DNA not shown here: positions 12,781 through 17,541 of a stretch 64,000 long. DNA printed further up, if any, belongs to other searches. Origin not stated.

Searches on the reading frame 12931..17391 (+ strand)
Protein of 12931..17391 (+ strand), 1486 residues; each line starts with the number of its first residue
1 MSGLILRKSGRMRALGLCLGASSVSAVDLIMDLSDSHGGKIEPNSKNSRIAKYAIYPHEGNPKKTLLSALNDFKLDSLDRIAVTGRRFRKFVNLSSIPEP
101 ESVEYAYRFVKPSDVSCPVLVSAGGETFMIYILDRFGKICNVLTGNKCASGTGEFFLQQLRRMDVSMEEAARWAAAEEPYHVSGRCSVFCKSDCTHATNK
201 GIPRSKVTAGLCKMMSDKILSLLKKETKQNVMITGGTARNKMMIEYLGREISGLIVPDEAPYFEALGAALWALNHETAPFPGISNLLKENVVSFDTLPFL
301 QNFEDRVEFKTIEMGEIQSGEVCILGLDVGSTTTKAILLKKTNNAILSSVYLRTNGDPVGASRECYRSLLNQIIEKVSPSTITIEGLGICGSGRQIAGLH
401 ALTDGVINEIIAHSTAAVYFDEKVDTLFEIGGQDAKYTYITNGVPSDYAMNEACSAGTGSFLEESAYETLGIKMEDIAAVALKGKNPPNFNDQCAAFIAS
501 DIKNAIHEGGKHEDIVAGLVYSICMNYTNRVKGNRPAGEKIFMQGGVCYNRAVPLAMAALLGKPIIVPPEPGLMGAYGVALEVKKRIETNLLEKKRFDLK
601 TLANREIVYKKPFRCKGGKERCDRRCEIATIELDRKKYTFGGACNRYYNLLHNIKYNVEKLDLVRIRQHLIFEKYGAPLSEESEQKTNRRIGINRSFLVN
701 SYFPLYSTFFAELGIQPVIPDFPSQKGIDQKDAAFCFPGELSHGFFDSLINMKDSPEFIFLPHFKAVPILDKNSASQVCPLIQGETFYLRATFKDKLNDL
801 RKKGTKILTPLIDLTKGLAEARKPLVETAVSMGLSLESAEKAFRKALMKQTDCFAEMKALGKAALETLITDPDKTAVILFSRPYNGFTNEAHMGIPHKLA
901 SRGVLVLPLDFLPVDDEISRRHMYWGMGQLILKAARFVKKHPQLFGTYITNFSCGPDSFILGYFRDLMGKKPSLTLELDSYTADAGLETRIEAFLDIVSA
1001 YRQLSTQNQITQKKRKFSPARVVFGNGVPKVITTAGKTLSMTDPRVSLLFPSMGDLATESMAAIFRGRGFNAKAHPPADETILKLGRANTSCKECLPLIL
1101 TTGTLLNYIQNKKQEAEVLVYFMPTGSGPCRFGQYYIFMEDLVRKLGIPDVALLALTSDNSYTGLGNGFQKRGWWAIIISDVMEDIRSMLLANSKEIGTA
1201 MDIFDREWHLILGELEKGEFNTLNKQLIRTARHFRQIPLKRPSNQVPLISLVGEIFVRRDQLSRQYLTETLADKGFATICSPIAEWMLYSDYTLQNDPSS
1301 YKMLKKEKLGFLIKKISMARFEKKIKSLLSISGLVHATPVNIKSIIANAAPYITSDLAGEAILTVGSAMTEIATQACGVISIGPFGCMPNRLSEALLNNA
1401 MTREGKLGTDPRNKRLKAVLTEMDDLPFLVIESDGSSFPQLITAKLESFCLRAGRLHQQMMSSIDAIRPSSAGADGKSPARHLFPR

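Call 48: search_protein_families(library=pfam, proteins=[window:12931-17391:+], max_evalue=0.0001)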
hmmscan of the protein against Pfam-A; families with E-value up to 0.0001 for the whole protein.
window:12931-17391:+ (1486 aa): 3 families
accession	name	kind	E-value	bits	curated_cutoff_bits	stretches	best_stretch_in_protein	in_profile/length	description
PF01869.26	BcrAD_BadFG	-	3e-55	188.1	31.5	2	325-581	1-269/271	BadF/BadG/BcrA/BcrD ATPase family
PF09989.15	DUF2229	-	1.8e-41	142.6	29.4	1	690-911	1-217/218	CoA enzyme activase uncharacterised domain (DUF2229)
PF02782.22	FGGY_C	-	1.3e-05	25.5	27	0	483-581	96-192/198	FGGY family of carbohydrate kinases, C-terminal domain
